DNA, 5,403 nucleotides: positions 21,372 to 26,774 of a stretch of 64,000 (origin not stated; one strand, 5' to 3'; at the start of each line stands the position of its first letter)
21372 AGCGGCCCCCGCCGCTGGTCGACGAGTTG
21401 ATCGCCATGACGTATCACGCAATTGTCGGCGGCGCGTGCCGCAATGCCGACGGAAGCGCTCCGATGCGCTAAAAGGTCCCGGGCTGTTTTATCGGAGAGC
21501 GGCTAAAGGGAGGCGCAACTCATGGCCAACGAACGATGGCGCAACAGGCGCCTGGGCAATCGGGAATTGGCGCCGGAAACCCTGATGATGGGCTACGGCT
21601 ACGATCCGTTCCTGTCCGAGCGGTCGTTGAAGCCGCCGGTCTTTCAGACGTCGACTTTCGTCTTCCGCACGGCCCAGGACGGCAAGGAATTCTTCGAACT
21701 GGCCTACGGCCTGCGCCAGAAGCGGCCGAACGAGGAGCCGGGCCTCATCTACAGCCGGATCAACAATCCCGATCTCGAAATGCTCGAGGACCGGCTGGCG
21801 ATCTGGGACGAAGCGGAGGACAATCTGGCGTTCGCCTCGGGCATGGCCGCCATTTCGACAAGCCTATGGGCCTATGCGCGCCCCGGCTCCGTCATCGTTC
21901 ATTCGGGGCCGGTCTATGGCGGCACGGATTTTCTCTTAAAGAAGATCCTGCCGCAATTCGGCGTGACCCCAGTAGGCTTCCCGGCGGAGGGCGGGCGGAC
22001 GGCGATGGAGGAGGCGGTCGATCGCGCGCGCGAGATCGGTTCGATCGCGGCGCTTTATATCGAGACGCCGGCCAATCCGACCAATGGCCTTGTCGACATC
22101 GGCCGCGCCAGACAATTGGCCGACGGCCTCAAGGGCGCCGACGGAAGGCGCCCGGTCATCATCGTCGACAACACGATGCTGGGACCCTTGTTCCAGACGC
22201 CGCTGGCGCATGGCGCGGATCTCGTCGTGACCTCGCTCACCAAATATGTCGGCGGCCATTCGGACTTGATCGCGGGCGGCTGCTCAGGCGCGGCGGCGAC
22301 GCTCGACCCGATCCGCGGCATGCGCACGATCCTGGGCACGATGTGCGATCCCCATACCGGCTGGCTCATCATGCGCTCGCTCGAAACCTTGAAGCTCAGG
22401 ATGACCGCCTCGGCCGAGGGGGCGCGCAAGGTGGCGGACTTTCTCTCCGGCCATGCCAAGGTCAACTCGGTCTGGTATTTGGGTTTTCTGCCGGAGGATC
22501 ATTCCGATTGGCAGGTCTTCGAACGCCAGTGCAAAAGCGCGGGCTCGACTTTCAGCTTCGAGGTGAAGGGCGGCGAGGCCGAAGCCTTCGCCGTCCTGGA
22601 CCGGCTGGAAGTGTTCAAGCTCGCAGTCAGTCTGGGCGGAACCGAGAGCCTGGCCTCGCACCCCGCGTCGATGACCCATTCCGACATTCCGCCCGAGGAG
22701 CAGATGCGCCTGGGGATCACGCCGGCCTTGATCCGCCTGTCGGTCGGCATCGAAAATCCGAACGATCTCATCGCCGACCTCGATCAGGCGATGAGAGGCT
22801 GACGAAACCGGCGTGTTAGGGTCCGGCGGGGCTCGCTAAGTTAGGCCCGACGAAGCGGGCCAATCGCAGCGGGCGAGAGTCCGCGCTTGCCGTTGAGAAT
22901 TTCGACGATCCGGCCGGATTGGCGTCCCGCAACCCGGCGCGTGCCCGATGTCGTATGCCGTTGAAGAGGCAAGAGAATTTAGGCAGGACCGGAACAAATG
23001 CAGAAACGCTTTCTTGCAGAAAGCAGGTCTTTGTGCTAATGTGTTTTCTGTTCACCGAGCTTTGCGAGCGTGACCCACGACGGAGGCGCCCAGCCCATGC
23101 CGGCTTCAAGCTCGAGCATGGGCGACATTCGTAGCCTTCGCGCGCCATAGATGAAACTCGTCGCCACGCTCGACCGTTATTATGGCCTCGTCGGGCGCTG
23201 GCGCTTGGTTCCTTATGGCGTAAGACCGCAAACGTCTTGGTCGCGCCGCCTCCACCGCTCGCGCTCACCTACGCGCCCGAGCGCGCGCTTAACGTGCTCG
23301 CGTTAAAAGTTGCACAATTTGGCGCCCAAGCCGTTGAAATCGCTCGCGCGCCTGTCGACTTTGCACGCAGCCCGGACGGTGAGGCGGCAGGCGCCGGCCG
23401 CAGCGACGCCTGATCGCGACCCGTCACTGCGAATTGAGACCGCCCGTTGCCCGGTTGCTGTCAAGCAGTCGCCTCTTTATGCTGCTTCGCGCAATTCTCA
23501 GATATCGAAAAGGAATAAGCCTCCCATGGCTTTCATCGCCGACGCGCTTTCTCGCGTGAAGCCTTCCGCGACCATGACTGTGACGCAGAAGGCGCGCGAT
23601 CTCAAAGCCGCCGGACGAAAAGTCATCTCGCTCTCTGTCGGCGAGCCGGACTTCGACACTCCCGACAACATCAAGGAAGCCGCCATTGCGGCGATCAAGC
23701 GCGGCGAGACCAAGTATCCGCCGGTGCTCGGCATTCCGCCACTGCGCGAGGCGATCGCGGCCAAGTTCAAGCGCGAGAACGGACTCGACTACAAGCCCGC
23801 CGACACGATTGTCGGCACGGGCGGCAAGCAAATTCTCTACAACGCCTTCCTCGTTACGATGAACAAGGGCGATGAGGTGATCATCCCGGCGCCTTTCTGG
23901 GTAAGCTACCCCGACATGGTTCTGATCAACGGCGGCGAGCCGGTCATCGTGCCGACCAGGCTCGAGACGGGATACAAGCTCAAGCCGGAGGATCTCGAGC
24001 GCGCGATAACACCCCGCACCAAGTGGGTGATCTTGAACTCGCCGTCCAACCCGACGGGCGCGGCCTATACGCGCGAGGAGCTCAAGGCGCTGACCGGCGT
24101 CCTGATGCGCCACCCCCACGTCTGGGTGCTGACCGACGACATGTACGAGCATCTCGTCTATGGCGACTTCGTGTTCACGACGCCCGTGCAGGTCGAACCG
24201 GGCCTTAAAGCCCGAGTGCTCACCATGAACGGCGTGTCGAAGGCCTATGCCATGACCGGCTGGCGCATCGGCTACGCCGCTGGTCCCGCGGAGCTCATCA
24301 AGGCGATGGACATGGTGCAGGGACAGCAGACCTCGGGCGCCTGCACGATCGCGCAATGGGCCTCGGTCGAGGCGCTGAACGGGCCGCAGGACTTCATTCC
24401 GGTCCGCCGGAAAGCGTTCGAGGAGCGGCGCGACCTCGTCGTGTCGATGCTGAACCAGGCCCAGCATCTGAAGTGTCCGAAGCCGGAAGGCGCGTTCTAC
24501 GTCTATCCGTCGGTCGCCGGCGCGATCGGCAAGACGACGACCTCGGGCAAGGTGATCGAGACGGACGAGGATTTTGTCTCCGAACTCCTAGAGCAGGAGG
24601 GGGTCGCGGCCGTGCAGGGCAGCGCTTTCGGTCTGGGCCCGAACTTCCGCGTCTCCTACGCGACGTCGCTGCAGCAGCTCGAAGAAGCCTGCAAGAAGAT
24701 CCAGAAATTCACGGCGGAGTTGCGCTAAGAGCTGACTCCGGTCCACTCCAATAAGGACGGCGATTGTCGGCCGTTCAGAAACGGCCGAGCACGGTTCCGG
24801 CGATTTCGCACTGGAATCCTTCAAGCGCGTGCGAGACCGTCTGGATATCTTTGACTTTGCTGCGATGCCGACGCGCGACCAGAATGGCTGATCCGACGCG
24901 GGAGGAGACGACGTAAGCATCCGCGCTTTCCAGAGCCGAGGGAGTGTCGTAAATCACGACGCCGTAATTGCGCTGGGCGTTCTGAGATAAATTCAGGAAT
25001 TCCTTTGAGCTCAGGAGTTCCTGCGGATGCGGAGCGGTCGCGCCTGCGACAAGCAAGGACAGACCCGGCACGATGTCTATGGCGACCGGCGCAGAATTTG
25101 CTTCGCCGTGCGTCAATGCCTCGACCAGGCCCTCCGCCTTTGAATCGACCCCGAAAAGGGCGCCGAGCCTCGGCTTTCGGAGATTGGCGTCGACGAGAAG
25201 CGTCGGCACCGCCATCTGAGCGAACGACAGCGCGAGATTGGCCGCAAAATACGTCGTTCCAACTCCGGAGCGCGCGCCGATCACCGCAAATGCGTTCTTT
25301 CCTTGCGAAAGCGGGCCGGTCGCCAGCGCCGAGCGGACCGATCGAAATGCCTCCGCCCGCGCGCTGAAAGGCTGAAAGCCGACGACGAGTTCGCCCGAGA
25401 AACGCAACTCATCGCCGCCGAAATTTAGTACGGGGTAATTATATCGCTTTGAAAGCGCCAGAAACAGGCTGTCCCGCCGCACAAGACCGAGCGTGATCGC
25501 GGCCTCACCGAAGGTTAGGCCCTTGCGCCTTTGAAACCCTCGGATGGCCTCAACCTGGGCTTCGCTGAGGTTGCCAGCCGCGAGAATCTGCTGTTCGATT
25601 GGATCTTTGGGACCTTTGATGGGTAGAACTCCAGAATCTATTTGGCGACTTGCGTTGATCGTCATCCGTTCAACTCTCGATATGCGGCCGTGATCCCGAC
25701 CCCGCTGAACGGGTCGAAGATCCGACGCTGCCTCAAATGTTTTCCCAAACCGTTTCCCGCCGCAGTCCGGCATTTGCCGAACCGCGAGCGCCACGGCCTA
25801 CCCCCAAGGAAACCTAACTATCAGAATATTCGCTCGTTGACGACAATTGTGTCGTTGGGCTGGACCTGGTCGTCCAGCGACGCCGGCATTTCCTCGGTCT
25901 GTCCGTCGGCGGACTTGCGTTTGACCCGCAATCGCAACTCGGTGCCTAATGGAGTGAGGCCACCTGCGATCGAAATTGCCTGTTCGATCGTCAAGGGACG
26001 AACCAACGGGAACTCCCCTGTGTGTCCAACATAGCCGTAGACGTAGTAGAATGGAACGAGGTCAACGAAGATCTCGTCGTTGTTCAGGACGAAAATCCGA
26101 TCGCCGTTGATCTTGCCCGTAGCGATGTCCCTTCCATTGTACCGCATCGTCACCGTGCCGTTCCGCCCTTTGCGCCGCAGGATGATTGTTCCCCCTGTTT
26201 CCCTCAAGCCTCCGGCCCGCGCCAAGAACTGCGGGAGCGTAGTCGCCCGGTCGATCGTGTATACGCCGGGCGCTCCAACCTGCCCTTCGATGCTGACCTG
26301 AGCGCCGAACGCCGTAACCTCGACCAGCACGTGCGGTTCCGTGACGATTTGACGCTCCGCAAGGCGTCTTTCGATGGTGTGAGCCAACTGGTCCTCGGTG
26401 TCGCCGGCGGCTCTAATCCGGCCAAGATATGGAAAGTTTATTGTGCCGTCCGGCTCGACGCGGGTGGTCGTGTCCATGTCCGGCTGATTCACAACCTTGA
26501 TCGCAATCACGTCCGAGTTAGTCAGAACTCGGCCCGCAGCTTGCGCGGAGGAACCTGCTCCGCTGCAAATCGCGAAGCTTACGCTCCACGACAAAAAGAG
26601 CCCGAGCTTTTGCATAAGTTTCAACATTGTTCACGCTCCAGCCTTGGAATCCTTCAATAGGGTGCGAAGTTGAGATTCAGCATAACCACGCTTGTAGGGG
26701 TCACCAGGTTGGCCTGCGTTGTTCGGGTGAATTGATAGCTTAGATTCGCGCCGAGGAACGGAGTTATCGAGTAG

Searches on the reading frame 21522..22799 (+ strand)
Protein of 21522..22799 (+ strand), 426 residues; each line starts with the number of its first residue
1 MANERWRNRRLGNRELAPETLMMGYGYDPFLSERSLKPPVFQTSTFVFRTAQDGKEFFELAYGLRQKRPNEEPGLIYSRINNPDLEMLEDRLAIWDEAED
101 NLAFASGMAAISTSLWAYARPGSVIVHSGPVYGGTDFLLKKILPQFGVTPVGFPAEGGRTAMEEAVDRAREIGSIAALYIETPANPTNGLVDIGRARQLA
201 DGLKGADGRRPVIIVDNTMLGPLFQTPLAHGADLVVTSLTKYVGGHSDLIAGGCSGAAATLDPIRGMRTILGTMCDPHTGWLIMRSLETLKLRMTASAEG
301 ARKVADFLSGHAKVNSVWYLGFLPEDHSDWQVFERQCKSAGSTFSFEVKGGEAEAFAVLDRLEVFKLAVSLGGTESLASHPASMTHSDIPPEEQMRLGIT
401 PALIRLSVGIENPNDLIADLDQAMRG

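Call 37: search_protein_families(library=pfam, proteins=[window:21522-22799:+], max_evalue=0.001)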
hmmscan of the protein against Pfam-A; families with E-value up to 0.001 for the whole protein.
window:21522-22799:+ (426 aa): 1 family
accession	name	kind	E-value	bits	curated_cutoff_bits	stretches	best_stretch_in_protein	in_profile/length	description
PF01053.26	Cys_Met_Meta_PP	-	2e-101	339.7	27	1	32-424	14-380/381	Cys/Met metabolism PLP-dependent enzyme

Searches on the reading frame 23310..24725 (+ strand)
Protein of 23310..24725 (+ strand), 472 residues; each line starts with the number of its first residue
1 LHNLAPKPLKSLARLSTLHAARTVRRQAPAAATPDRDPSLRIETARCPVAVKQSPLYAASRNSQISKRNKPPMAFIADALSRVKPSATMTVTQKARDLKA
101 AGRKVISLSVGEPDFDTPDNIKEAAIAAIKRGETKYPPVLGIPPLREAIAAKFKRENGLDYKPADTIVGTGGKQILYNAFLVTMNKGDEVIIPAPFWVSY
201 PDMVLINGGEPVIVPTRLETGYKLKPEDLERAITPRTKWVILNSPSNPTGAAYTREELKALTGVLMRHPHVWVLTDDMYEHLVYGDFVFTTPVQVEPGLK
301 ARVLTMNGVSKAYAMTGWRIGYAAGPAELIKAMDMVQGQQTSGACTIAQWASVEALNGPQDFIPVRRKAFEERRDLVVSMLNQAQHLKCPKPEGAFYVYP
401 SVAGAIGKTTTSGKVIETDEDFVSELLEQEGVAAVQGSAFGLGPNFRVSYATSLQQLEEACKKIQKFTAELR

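Call 37: search_protein_families(library=pfam, proteins=[window:23310-24725:+], max_evalue=0.001)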
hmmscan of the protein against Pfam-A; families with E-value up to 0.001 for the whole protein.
window:23310-24725:+ (472 aa): 2 families
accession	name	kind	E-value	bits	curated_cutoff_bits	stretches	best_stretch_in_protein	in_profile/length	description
PF00155.27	Aminotran_1_2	-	1e-82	278.7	19.7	1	104-464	2-361/361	Aminotransferase class I and II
PF01041.23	DegT_DnrJ_EryC1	-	1.6e-08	34.6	19.8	1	169-242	48-118/360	DegT/DnrJ/EryC1/StrS aminotransferase family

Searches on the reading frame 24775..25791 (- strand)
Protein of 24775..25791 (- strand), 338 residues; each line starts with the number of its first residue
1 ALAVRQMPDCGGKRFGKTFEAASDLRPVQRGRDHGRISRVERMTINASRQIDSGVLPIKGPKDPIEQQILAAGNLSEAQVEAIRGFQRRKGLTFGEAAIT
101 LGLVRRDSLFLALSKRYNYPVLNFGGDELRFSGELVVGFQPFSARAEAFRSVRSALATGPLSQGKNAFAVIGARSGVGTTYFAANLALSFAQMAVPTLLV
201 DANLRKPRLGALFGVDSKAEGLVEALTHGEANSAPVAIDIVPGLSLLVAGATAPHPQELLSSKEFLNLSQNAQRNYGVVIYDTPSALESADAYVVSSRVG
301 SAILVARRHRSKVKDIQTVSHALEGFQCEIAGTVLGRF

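Call 37: search_protein_families(library=pfam, proteins=[window:24775-25791:-], max_evalue=0.001)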
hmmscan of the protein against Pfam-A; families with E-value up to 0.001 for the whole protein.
window:24775-25791:- (338 aa): 2 families
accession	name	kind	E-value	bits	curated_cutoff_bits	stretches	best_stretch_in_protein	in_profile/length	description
PF06564.18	CBP_BcsQ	-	7.2e-07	29.4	21.3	1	168-288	4-128/234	Cellulose biosynthesis protein BcsQ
PF10609.15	ParA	-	0.0009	19.2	27.1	0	165-219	3-57/246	NUBPL iron-transfer P-loop NTPase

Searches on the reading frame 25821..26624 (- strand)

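Call 37: search_protein_families(library=pfam, proteins=[window:25821-26624:-], max_evalue=0.001)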
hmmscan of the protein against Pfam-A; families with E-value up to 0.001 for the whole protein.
window:25821-26624:- (267 aa): 3 families
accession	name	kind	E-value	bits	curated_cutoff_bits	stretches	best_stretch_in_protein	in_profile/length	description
PF02563.21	Poly_export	-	1.3e-18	67.4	28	1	29-104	4-77/77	Polysaccharide biosynthesis/export protein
PF10531.15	SLBB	-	3e-13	49.8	27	2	110-159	2-52/55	SLBB domain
PF22461.2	SLBB_2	-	5e-10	39.8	27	1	109-153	2-50/79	SLBB domain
